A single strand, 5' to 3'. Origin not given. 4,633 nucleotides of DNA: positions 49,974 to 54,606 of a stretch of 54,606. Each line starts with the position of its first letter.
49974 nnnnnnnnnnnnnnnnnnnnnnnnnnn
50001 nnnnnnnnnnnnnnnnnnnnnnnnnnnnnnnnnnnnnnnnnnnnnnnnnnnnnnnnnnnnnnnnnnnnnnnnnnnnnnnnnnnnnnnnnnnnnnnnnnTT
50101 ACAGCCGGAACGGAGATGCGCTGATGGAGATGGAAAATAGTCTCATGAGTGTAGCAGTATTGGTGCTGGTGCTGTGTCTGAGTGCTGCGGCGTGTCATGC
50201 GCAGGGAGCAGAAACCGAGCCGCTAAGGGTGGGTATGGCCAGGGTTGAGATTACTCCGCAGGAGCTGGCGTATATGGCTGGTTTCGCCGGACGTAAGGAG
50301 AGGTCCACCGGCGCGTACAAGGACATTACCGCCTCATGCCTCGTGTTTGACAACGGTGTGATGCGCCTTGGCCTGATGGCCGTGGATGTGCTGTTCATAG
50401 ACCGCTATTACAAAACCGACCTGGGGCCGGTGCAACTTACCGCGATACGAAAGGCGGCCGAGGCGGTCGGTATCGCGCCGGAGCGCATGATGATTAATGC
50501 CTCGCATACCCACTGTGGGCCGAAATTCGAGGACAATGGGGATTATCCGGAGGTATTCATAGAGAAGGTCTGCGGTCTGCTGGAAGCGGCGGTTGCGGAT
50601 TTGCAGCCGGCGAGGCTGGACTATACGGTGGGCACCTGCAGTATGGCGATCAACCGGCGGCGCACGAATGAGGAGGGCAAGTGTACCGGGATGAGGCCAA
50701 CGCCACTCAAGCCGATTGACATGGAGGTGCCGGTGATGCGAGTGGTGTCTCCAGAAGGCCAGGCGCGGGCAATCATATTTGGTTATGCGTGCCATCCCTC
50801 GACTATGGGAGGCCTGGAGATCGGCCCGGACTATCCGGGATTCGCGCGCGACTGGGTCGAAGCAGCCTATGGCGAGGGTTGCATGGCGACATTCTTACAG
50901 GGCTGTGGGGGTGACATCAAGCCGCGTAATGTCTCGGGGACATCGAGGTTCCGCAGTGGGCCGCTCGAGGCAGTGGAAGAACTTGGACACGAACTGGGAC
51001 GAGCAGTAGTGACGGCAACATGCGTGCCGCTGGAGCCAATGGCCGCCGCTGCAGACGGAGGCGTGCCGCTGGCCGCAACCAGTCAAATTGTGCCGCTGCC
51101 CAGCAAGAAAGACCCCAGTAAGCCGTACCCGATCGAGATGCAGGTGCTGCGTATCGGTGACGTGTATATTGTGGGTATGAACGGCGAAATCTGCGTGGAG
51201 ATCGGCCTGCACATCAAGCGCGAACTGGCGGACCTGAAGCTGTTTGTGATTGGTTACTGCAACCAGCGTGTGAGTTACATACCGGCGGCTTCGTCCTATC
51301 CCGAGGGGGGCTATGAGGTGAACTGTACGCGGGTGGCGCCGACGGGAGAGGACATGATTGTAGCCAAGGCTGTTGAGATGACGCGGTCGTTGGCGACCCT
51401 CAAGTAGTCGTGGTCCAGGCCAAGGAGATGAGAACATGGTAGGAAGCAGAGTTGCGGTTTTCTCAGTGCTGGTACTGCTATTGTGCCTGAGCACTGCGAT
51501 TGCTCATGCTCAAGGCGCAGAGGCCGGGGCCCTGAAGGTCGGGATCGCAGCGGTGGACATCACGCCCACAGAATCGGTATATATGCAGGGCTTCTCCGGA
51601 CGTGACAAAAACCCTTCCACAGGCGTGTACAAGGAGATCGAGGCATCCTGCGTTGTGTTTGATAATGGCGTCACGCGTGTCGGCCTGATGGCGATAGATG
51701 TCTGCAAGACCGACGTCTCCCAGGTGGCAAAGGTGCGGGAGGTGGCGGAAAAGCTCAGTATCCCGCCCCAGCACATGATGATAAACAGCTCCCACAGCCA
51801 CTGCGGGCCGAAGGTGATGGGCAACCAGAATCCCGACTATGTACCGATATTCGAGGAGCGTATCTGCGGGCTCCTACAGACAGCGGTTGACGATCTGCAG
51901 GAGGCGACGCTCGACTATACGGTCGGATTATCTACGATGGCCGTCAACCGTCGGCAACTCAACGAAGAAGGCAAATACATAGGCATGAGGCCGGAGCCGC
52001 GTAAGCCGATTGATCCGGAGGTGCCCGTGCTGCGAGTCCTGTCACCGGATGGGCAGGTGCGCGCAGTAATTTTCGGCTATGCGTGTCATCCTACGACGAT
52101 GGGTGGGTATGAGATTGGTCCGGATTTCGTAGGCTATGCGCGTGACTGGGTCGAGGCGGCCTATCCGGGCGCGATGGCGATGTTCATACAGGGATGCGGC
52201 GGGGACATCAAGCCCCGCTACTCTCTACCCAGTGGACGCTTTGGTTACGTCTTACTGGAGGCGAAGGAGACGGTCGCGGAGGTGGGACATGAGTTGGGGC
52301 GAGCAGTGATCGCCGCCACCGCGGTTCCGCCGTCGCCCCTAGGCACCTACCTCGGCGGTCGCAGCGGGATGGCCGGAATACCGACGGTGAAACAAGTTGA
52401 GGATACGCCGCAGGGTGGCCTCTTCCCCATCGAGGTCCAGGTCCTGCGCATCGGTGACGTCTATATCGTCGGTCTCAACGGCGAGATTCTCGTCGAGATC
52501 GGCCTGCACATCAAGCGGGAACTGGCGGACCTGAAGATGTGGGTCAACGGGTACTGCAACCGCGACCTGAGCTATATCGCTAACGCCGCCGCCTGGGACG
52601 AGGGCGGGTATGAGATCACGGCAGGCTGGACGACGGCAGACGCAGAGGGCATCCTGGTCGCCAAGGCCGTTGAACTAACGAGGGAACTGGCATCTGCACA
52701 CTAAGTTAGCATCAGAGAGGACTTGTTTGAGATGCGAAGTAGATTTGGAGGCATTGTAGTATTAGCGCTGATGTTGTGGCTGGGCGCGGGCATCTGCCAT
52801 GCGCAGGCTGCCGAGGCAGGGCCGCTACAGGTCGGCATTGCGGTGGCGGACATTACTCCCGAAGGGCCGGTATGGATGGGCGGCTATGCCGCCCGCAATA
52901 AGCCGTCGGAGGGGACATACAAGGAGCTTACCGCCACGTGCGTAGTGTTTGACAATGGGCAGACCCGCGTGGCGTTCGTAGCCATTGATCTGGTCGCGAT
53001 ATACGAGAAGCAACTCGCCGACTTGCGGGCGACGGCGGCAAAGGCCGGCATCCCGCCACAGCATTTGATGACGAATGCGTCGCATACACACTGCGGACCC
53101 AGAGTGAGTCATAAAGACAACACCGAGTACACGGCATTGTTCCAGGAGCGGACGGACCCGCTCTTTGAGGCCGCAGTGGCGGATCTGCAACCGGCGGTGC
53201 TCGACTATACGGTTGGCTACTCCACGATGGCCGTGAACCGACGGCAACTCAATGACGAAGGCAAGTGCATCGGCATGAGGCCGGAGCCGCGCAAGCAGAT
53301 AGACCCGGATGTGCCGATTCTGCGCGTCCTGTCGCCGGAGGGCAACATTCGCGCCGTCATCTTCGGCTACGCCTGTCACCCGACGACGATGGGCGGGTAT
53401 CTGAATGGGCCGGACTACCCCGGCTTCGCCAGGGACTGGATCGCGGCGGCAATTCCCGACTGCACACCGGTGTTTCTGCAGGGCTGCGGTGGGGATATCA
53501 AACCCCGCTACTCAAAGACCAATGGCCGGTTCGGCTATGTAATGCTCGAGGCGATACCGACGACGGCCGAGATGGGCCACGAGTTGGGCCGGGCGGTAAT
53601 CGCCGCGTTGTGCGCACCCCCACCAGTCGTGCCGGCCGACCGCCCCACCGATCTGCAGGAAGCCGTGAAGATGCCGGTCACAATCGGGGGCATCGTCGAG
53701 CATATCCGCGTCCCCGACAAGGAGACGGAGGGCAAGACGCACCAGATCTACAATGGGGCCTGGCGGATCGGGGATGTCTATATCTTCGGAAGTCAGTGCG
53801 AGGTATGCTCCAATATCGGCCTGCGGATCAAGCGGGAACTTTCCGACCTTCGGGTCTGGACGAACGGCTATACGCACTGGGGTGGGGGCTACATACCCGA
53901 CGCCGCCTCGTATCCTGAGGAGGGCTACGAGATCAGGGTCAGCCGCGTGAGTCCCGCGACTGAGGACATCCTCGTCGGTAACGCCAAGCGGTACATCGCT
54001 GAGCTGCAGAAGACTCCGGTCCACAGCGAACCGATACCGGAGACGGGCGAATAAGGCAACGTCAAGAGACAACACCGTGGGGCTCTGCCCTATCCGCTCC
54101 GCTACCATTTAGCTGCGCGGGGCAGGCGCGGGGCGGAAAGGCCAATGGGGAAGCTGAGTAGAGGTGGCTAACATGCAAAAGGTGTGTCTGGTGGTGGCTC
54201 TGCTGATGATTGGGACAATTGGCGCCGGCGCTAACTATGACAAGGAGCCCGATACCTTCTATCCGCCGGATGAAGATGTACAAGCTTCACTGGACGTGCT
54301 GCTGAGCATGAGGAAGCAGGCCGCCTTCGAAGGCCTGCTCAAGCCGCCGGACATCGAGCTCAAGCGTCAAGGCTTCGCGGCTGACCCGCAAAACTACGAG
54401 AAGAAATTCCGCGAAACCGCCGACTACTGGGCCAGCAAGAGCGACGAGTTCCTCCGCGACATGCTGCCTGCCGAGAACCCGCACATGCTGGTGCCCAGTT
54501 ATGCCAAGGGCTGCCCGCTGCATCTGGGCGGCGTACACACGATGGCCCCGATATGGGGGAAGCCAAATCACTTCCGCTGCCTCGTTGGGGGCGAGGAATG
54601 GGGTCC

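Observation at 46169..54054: Operon-like array of six diverged tandem paralogs of a secreted ceramidase-like metallohydrolase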

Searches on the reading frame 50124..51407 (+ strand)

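Call 3: search_protein_families(library=pfam, proteins=[window:50124-51407:+], max_evalue=1)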
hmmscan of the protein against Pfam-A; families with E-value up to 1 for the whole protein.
window:50124-51407:+ (427 aa): 1 family
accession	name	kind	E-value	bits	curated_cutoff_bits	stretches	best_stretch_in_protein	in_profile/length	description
PF04734.18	Ceramidase_alk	-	1.1e-07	31.4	32.1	2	331-398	416-493/509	Neutral/alkaline non-lysosomal ceramidase, N-terminal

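Call 4: search_protein_families(library=ncbifam, proteins=[window:50124-51407:+], max_evalue=1)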
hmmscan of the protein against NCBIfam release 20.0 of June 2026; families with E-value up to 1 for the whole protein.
window:50124-51407:+ (427 aa): 1 family
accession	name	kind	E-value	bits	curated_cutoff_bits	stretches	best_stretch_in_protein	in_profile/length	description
NF041649.1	ceramidase_neut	equivalog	1.1e-08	33.9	1200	2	338-402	399-469/636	neutral ceramidase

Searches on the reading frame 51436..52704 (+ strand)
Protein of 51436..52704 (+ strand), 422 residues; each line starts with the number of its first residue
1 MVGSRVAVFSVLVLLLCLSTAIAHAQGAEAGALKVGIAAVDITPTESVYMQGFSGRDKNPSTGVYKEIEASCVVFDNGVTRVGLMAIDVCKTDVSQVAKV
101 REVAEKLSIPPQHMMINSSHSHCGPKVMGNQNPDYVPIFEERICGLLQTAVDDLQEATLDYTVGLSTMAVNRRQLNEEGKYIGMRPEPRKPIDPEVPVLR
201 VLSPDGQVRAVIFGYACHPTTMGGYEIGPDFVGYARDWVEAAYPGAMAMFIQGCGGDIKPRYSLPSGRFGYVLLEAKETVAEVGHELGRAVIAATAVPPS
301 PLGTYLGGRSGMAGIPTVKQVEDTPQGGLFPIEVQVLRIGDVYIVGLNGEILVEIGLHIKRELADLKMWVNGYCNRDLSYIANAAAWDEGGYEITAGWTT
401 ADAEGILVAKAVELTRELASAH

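Call 3: search_protein_families(library=pfam, proteins=[window:51436-52704:+], max_evalue=1)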
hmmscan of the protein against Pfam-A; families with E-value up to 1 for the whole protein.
window:51436-52704:+ (422 aa): 2 families
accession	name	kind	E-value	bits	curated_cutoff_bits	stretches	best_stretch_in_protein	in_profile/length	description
PF04734.18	Ceramidase_alk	-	1.3e-08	34.4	32.1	2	34-246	2-233/509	Neutral/alkaline non-lysosomal ceramidase, N-terminal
PF22231.2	Hera_RBD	-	0.11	13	27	1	170-201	36-67/74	DEAD box helicase Hera, RNA-binding domain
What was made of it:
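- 51436..52704 (+): Copy 5 (422 aa). PF04734 at 34.4 bits, above the gathering score (call 3).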

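Call 4: search_protein_families(library=ncbifam, proteins=[window:51436-52704:+], max_evalue=1)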
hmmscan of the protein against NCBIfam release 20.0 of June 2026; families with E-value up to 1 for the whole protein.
window:51436-52704:+ (422 aa): 1 family
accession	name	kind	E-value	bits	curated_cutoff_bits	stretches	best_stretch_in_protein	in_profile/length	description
NF041649.1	ceramidase_neut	equivalog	3e-06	25.8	1200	2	333-393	399-465/636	neutral ceramidase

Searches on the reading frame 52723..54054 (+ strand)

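Call 3: search_protein_families(library=pfam, proteins=[window:52723-54054:+], max_evalue=1)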
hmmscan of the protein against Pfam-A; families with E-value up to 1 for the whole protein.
window:52723-54054:+ (443 aa): 1 family
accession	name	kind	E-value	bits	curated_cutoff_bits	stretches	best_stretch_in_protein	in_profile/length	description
PF04734.18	Ceramidase_alk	-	1.6e-07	30.8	32.1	1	36-223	2-207/509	Neutral/alkaline non-lysosomal ceramidase, N-terminal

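Call 4: search_protein_families(library=ncbifam, proteins=[window:52723-54054:+], max_evalue=1)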
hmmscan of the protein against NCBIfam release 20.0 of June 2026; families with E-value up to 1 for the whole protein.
window:52723-54054:+ (443 aa): 2 families
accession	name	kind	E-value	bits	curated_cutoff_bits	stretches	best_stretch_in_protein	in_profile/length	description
NF041649.1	ceramidase_neut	equivalog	0.00011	20.6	1200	1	35-223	1-206/636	neutral ceramidase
NF001660.0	PRK00431.1-1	equivalog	0.08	12.5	271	1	26-94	64-126/177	O-acetyl-ADP-ribose deacetylase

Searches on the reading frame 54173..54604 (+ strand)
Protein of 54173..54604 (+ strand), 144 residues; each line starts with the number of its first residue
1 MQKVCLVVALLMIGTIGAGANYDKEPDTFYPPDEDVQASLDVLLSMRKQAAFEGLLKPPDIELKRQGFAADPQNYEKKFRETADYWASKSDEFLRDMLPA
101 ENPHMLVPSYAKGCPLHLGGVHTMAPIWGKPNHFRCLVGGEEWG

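Call 58: find_homologous_proteins(query=window:54173-54604:+, max_evalue=0.00001)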
Query window:54173-54604:+: 18 candidates shared short words with the query, none scored E <= 0.00001.
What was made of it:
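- Tried and rejected: (6) A homology search with the 144-aa partner fragment found nothing (call 58).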
